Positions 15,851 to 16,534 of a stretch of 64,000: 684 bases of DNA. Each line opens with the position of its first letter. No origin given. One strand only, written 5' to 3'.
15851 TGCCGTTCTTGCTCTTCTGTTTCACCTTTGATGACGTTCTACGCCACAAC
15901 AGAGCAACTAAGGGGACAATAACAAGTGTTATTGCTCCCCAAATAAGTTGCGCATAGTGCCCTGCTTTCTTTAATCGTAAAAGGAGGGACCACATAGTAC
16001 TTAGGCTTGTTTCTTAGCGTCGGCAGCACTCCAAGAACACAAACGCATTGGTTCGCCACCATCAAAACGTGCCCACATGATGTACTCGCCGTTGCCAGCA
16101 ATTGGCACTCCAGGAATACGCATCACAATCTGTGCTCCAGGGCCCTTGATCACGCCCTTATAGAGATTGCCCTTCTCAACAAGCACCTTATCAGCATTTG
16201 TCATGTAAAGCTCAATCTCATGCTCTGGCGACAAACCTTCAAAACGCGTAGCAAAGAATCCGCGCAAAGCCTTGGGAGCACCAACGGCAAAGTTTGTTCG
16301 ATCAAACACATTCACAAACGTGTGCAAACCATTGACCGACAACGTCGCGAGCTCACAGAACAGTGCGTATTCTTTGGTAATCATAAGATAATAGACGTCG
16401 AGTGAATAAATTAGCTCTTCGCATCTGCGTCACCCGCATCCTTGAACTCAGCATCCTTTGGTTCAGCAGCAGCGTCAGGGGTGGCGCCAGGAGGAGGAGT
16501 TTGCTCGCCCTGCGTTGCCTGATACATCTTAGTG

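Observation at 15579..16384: Three small ORFs inserted between dnaK and dnaJ, including a Cys/Asp-rich 74-aa microprotein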

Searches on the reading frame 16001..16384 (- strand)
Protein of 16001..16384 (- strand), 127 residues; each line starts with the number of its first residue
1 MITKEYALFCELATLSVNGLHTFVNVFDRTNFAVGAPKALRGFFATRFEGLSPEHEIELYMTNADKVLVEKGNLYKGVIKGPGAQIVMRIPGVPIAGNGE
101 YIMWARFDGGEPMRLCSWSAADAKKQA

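Call 3: search_protein_families(library=pfam, proteins=[window:16001-16384:-], max_evalue=1)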
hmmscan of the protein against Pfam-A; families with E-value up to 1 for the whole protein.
window:16001-16384:- (127 aa): 1 family
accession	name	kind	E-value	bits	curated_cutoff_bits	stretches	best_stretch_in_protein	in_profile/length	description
PF22091.2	DUF6941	-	0.015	16.1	27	1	5-111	1-116/125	Family of unknown function (DUF6941)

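Call 4: search_protein_families(library=ncbifam, proteins=[window:16001-16384:-], max_evalue=1)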
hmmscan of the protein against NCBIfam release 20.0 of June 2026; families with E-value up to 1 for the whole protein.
window:16001-16384:- (127 aa): 0 families

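Call 5: list_cluster_members(proteins=[window:16001-16384:-, window:15807-15995:-, window:15579-15803:-, window:18321-18872:-, window:14521-15573:-, window:16411-18312:-])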
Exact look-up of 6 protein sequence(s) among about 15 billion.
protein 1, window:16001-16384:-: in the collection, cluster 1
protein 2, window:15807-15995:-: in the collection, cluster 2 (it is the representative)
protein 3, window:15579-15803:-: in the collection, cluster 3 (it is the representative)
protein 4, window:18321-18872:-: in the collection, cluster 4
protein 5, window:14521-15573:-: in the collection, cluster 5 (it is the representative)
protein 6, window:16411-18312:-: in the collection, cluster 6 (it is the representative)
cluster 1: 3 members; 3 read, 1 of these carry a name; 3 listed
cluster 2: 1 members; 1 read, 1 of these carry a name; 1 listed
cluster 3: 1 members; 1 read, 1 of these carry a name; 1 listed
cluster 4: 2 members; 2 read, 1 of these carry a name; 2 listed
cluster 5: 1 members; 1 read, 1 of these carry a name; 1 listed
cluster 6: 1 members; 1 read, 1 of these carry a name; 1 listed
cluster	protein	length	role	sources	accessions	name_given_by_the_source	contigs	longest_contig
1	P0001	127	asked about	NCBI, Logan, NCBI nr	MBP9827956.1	hypothetical protein KBC55_02260 [Patescibacteria group bacterium] | hypothetical protein [Patescibacteria group bacterium]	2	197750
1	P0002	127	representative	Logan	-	-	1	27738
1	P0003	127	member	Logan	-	-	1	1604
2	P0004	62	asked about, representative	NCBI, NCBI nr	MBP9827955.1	hypothetical protein KBC55_02255 [Patescibacteria group bacterium] | hypothetical protein [Patescibacteria group bacterium]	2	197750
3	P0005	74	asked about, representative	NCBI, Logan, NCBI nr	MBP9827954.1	hypothetical protein KBC55_02250 [Patescibacteria group bacterium] | hypothetical protein [Patescibacteria group bacterium]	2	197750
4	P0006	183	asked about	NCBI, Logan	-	-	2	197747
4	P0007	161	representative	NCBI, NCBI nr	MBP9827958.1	DUF4145 domain-containing protein [Patescibacteria group bacterium]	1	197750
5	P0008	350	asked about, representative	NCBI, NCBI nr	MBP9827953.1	molecular chaperone DnaJ [Patescibacteria group bacterium]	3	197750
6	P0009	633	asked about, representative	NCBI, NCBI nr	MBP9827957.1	molecular chaperone DnaK [Patescibacteria group bacterium]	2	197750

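Call 7: find_homologous_proteins(query=window:16001-16384:-, max_evalue=0.01)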
Query window:16001-16384:- (127 aa): 13 proteins with E <= 0.01 among 18 candidates.
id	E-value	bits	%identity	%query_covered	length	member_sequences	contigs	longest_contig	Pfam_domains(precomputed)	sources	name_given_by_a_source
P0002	1.4e-78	279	96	100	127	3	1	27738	-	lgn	-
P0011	3.0e-44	168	60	96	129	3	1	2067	-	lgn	-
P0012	2.6e-43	165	56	96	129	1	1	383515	-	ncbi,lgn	ncbi:MAG: hypothetical protein WAZ14_03945 [Patescibacteria group bacterium]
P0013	3.8e-42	161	58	93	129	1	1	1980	-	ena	-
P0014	6.9e-42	160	58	93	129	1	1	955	-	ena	-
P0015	6.9e-42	160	56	96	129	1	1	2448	-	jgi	-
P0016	2.7e-40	155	56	100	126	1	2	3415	PF22091.3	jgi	jgi:hypothetical protein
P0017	8.0e-40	153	57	94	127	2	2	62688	PF22091.3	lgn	-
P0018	4.7e-39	151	56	93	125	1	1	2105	-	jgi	jgi:hypothetical protein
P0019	8.4e-39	150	55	93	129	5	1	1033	PF22091.3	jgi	jgi:hypothetical protein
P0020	1.1e-38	150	59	92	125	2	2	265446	-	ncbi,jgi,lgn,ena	ncbi:MAG: hypothetical protein WC802_01245 [Patescibacteria group bacterium]|jgi:hypothetical protei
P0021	1.4e-37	146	56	93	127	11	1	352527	-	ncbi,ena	-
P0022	8.9e-37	143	53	94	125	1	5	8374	-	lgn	-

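Call 12: find_encoding_contigs(protein=P0012, flank=5000, max_places=2)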
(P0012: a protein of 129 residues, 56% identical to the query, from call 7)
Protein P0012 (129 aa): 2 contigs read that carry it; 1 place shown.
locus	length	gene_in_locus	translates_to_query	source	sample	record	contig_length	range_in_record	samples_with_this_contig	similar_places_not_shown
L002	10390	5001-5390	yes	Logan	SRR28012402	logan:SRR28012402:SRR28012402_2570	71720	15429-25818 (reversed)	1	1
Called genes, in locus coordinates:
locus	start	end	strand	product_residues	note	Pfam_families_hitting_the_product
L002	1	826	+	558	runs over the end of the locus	PF00999:Na_H_Exchanger, PF02254:TrkA_N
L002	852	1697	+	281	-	-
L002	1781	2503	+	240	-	PF03444:WHD_HrcA (weak), PF01628:HrcA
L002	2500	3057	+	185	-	PF01025:GrpE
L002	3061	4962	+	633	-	PF00012:HSP70, PF06723:MreB_Mbl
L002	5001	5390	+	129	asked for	-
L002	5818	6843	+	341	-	PF00226:DnaJ, PF01556:DnaJ_C, PF00684:DnaJ_CXXCXGXG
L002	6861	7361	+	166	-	-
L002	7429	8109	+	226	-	-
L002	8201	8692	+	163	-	PF04542:Sigma70_r2, PF08281:Sigma70_r4_2, PF04545:Sigma70_r4 (weak)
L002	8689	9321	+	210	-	PF18915:DUF5667 (weak)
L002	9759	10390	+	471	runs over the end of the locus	PF01406:tRNA-synt_1e, PF09334:tRNA-synt_1g (faint), PF23493:CysS_C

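Call 13: find_encoding_contigs(protein=P0017, flank=5000, max_places=2)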
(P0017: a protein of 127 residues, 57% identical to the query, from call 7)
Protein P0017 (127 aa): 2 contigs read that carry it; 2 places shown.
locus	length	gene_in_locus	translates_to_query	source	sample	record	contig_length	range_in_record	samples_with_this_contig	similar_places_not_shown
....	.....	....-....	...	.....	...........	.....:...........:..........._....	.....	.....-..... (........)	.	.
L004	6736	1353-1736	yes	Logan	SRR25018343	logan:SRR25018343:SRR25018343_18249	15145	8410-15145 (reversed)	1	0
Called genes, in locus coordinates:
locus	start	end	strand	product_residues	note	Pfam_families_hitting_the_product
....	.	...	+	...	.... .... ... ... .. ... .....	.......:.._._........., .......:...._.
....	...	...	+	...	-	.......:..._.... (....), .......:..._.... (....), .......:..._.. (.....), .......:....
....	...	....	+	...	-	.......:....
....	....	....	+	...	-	-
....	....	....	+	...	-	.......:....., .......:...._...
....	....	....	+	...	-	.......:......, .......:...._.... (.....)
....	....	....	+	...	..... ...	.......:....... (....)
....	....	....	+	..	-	-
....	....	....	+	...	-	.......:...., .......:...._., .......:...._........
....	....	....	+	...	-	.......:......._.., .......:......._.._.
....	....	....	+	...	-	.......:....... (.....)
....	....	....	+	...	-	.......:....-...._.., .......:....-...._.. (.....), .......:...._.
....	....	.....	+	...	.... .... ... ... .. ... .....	-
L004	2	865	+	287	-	?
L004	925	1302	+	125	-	PF04480:DUF559, PF18741:MTES_1575 (faint)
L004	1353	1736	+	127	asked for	PF22091:DUF6941 (weak)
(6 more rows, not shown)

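Call 14: find_encoding_contigs(protein=P0020, flank=5000, max_places=2)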
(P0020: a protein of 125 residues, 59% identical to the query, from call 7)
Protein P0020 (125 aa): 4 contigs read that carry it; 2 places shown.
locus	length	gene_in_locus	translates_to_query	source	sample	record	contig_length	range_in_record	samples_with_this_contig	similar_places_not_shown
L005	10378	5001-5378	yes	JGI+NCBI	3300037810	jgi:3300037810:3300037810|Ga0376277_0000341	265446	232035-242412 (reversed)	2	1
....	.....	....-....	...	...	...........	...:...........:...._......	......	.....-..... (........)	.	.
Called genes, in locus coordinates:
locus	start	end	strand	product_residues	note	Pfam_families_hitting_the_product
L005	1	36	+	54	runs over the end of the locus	-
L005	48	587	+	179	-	-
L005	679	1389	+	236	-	PF01628:HrcA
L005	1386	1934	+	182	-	PF01025:GrpE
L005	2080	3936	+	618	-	PF00012:HSP70, PF06723:MreB_Mbl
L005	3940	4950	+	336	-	-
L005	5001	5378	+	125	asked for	-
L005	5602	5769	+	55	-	-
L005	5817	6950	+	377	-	PF00226:DnaJ, PF01556:DnaJ_C, PF00684:DnaJ_CXXCXGXG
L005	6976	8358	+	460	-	PF01921:tRNA-synt_1f (faint), PF01406:tRNA-synt_1e, PF09334:tRNA-synt_1g (faint), PF23493:CysS_C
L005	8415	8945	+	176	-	PF10543:ORF6N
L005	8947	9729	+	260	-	PF03372:Exo_endo_phos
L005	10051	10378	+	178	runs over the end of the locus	-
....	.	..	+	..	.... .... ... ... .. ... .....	-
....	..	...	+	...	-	-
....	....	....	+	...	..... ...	-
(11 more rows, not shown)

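Call 15: find_encoding_contigs(protein=P0021, flank=5000, max_places=2)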
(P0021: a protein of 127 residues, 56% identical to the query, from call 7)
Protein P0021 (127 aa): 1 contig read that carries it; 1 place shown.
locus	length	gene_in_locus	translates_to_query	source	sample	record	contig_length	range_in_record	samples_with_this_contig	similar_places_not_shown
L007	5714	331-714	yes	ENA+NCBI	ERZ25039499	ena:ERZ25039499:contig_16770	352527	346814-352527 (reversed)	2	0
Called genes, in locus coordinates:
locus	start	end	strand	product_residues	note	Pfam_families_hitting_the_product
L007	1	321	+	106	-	?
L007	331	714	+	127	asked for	-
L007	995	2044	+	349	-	PF00226:DnaJ, PF01556:DnaJ_C, PF00684:DnaJ_CXXCXGXG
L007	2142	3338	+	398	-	-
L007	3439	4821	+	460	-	PF01921:tRNA-synt_1f (faint), PF01406:tRNA-synt_1e, PF09334:tRNA-synt_1g (weak), PF23493:CysS_C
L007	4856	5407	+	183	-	PF10543:ORF6N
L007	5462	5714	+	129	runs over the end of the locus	-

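Call 19: find_related_loci(query=A2, collection=genome_contigs, flank=4000)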
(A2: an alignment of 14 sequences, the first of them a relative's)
Query A2 (127 aa) in genome_contigs; peptide patterns used: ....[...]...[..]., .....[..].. (x = any residue, [..] = any of these).
36 stretches matched a pattern; 13 encode a relative of the query (tblastn E <= 1e-3); 12 distinct loci.
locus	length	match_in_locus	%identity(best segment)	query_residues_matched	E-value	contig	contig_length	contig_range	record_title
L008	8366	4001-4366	56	1-122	2e-49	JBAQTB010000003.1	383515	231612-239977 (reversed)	MAG: Patescibacteria group bacterium isolate MFD03292_ilm_asm_bin19 k127_108207, whole genome shotgun sequence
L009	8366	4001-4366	57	1-122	4e-48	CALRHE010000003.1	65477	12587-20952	MAG: Candidatus Uhrbacteria bacterium isolate MaH-09apr19-21 genome assembly, contig: MaH-09apr19-C758, whole genome sho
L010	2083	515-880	57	1-122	1e-47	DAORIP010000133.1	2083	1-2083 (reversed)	MAG TPA_asm: bacterium isolate AMR_MDS_5574 NODE_16120_length_2083_cov_4.478797, whole genome shotgun sequence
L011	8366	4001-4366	56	1-122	1e-46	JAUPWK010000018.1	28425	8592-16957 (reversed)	MAG: Patescibacteria group bacterium isolate erpe_2018_sw_45hr_WHONDRS-SW48-000100_B_bin.48 scaffold_196407, whole genom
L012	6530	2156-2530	53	2-127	5e-46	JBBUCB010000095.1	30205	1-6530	MAG: Patescibacteria group bacterium isolate H41-bin178_1 H41_bin178_1_000000000095, whole genome shotgun sequence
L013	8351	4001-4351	59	4-120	2e-45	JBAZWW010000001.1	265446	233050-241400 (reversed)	MAG: Patescibacteria group bacterium isolate SO_2017_GW1_41 NODE_341_length_265446_cov_1.714382_OW334_2017, whole genome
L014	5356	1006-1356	52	4-120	1e-42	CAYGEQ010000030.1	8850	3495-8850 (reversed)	MAG TPA_asm: uncultured Gammaproteobacteria bacterium isolate ERP113451_co1_208 genome assembly, contig: NODE_9978_lengt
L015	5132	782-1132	47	4-120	9e-36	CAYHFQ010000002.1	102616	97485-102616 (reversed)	MAG TPA_asm: uncultured Gammaproteobacteria bacterium isolate ERP119702_co3_211 genome assembly, contig: NODE_59_length_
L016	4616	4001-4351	48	4-120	1e-35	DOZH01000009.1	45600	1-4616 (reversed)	MAG TPA_asm: Candidatus Uhrbacteria bacterium isolate UBA11707 contig_7174, whole genome shotgun sequence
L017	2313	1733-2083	48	4-120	2e-35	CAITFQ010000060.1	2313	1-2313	Candidatus Uhrbacteria bacterium isolate Umea1p2_bin-0579 genome assembly, contig: bin-0579:60/84, whole genome shotgun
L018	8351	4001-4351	46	4-120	5e-35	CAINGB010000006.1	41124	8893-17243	Candidatus Uhrbacteria bacterium isolate LJ_bin-3226 genome assembly, contig: bin-3226:06/48, whole genome shotgun seque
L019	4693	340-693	56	3-120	2e-44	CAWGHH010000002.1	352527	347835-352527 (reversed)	MAG: Candidatus Uhrbacteria bacterium isolate MFD02832.bin.1.179 genome assembly, contig: contig_16770, whole genome sho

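Call 25: predict_structure(alignment_id=A2)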
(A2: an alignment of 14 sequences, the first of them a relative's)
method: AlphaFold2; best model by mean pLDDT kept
length: 127 residues; sequences in the alignment: 14
mean_pLDDT: 80.1   pTM: 0.73
mean pLDDT of the five models: 80.1, 77.1, 76.6, 75.7, 73.1
residues with pLDDT >= 90: 38; 70-90: 62; 50-70: 17; < 50: 10
segments of 3 or more residues with pLDDT < 50: 1-3, 12-16
pLDDT, mean of each block of 10 residues (from residue 1): 48 52 71 88 84 90 94 90 85 91 91 87 69
secondary structure, 60 per line:
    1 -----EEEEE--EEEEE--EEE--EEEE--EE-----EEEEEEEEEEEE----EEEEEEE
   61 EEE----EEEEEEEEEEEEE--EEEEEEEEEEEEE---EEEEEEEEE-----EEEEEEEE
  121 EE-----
elements in order: E6-10 E13-17 E20-22 E25-28 E38-49 E54-63 E68-80 E83-95 E99-107 E113-122
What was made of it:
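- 16001..16384 (-): 127-aa soluble all-beta (beta-sandwich) protein with two invariant Cys (C10, C116). It is a distant relative of DUF6941. GenBank MBP9827956.1. AlphaFold2 pLDDT 80, ten strands (call 25).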

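Call 27: search_solved_structures(query=A2, max_evalue=10)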
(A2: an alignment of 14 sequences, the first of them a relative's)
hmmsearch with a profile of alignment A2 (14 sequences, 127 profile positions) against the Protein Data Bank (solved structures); distinct sequences matched with E-value up to 10: 2.
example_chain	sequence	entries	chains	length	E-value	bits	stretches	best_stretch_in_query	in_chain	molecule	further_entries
2wz8_A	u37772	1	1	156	0.52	13.4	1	5-68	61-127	CELLULOSOME PROTEIN DOCKERIN TYPE I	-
9ych_U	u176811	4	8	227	2.3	11.3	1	48-98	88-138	Pre-hexon-linking protein VIII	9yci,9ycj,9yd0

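Call 28: fold_search(model_id=the predicted structure, library=pdb)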
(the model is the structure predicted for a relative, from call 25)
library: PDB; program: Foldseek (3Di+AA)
matches with E <= 10: 1649; with E <= 0.001: 0
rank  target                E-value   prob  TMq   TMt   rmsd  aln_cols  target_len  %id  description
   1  6zlx                  1.5e-03  1.00  0.38  0.25   6.4       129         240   16  The structure of the ClpX-associated factor PDIP38 (released 2021-07-14)
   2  6o14_B                1.9e-03  1.00  0.43  0.40   6.2       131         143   11  Crystal structure of the Aquifex aeolicus Wzt Carbohydrate Binding Domain (released 2020-01-15)
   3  8dl0_C                2.4e-03  1.00  0.43  0.19   6.1       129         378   11  CryoEM structure of the nucleotide-free and open channel A.aeolicus WzmWzt transporter (released 2022-09-21)
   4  8dne_C                3.5e-03  1.00  0.42  0.19   7.5       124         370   11  CryoEM structure of the A.aeolicus WzmWzt transporter bound to ATP (released 2022-09-21)
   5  8dky_A                4.1e-03  1.00  0.45  0.41   6.0       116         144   14  Crystal structure of the Aquifex aeolicus Wzt Carbohydrate Binding Domain bound to 3-O-methyl-D-mannose (released 2022-09-21)
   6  7k2t_C                4.1e-03  1.00  0.45  0.19   6.1       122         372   11  Mg2+/ATP-bound structure of the full-length WzmWzt O antigen ABC transporter in lipid nanodiscs (released 2021-01-13)
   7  8dne_A                4.3e-03  1.00  0.45  0.19   6.1       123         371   10  CryoEM structure of the A.aeolicus WzmWzt transporter bound to ATP (released 2022-09-21)
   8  8dku_A                4.8e-03  1.00  0.46  0.19   5.9       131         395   11  CryoEM structure of the A. aeolicus WzmWzt transporter bound to the native O antigen (released 2022-09-21)
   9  7k2t_A                5.6e-03  1.00  0.48  0.20   7.0       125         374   11  Mg2+/ATP-bound structure of the full-length WzmWzt O antigen ABC transporter in lipid nanodiscs (released 2021-01-13)
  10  6o14_A                6.9e-03  1.00  0.42  0.38   6.1       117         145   13  Crystal structure of the Aquifex aeolicus Wzt Carbohydrate Binding Domain (released 2020-01-15)
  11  8xrx_A                8.6e-03  0.99  0.42  0.10   5.9       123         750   15  The crystal structure of a GH3 enzyme CcBgl3B with glucose and gentiobiose (released 2024-04-10)
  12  6hqc                  8.6e-03  0.96  0.32  0.34   7.3       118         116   19  Structural investigation of the TasA anchoring protein TapA from Bacillus subtilis (released 2019-10-09)
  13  2p9r_B                9.6e-03  0.97  0.33  0.40   7.1       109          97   11  Human alpha2-macroglogulin is composed of multiple domains, as predicted by homology with complement component C3 (released 2007-08-21)
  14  4kkp_B                1.0e-02  1.00  0.49  0.30   6.0       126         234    9  Crystal structure of Vibrio cholerae RbmA (crystal form 2) (released 2013-05-22)
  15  9npf_D                1.0e-02  0.99  0.37  0.09   5.9       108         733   11  Crystal structure of the inactive conformation of a glycoside hydrolase (CapGH2b) from the GH2 family in the space gro (released 2025-11-12)
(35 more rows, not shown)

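Call 44: find_related_loci(query=A2, collection=metagenome_contigs, flank=3000)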
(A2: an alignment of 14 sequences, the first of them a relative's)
Query A2 (127 aa) in metagenome_contigs; peptide patterns used: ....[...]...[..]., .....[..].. (x = any residue, [..] = any of these).
41 stretches matched a pattern; 7 encode a relative of the query (tblastn E <= 1e-3); 7 distinct loci.
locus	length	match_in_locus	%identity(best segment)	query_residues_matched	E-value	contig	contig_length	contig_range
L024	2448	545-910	56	1-122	9e-49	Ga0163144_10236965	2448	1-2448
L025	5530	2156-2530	53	2-127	2e-46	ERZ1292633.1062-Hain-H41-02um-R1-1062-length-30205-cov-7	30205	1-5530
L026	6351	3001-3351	59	4-120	9e-46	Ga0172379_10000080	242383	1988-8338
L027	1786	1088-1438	59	4-120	5e-46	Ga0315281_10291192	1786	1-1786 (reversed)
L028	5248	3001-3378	53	1-127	1e-45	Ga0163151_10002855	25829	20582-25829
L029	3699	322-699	53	1-127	1e-45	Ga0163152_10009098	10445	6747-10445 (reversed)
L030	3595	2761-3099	54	1-113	1e-41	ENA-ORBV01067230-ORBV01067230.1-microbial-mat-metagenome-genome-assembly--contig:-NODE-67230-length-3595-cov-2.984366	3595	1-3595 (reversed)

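Call 52: predict_structure(alignment_id=A5)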
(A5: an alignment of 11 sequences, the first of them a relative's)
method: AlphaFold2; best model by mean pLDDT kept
length: 74 residues; sequences in the alignment: 11
mean_pLDDT: 46.9   pTM: 0.20
mean pLDDT of the five models: 46.9, 45.1, 42.9, 41.6, 39.7
residues with pLDDT >= 90: 0; 70-90: 0; 50-70: 20; < 50: 54
segments of 3 or more residues with pLDDT < 50: 9-16, 27-43, 45-47, 52-74
pLDDT, mean of each block of 10 residues (from residue 1): 53 49 49 39 49 46 46 40
secondary structure, 60 per line:
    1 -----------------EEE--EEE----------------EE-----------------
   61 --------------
elements in order: E18-20 E23-25
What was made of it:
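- AlphaFold2 finds no autonomous fold (pLDDT 47, call 52), as expected for an apo metallothionein-like peptide. AlphaFold2 gives no fold (call 52).
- Tried and rejected: AlphaFold2 on the Cys peptide was uninformative (pLDDT 47, call 52).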

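Call 53: search_protein_representatives(alignment_id=A5)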
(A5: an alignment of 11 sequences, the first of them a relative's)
Query: 11 sequences, 66 profile positions. Proteins with E-value up to 0.001 (for the whole library): 10; up to 1e-10: 4; up to 1e-30: 0. The best 10 are listed.
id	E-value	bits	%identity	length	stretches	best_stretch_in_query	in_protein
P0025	3.0e-20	88.7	-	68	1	1-65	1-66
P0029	2.0e-16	76.5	-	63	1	1-64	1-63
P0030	7.7e-15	71.4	-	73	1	1-65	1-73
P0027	8.4e-14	68.1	-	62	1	1-60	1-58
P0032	4.7e-09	52.9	-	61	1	1-61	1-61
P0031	3.7e-08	50.0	-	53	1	10-65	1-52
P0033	2.1e-07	47.6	-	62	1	1-65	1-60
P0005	2.4e-06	44.2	-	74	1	1-65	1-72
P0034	5.1e-06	43.2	-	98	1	4-54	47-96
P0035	3.4e-04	37.3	-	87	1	1-60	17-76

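Call 60: search_protein_families(library=pfam, alignment_id=A2, max_evalue=1)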
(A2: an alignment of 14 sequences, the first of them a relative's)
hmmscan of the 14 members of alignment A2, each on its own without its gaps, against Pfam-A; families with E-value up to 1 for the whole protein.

A. member 1, P0001 (127 aa): 1 family
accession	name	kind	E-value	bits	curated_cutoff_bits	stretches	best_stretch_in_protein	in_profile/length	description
PF22091.2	DUF6941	-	0.015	16.1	27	1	5-111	1-116/125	Family of unknown function (DUF6941)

B. families by the number of members that match (of 14 scanned): 5 families
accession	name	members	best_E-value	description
PF22091.2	DUF6941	14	1.1e-05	Family of unknown function (DUF6941)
PF19680.4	DUF6182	5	0.13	Family of unknown function (DUF6182)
PF01835.25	MG2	4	0.0026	MG2 domain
PF11591.13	2Fe-2S_Ferredox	1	0.018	Ferredoxin chloroplastic transit peptide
PF05735.19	TSP_C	1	0.047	Thrombospondin C-terminal region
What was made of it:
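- On DUF6941 (PF22091): All 14 relatives match weakly, best E 1.1e-5 (call 60).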

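Call 66: search_protein_families(library=padloc, proteins=[window:16001-16384:-], max_evalue=0.1)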
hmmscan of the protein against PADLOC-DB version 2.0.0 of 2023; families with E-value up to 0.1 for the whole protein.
window:16001-16384:- (127 aa): 0 families

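Call 69: search_solved_structures(query=A5, max_evalue=10, show_alignments=2)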
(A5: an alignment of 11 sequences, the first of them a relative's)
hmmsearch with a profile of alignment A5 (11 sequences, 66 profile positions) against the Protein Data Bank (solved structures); distinct sequences matched with E-value up to 10: 0.
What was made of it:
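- Tried and rejected: A PDB sequence search with both family profiles also gave nothing (calls 27, 69).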

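Call 72: search_protein_families(library=phrogs, proteins=[window:16001-16384:-], max_evalue=0.1)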
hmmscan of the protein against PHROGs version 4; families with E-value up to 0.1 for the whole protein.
window:16001-16384:- (127 aa): 0 families
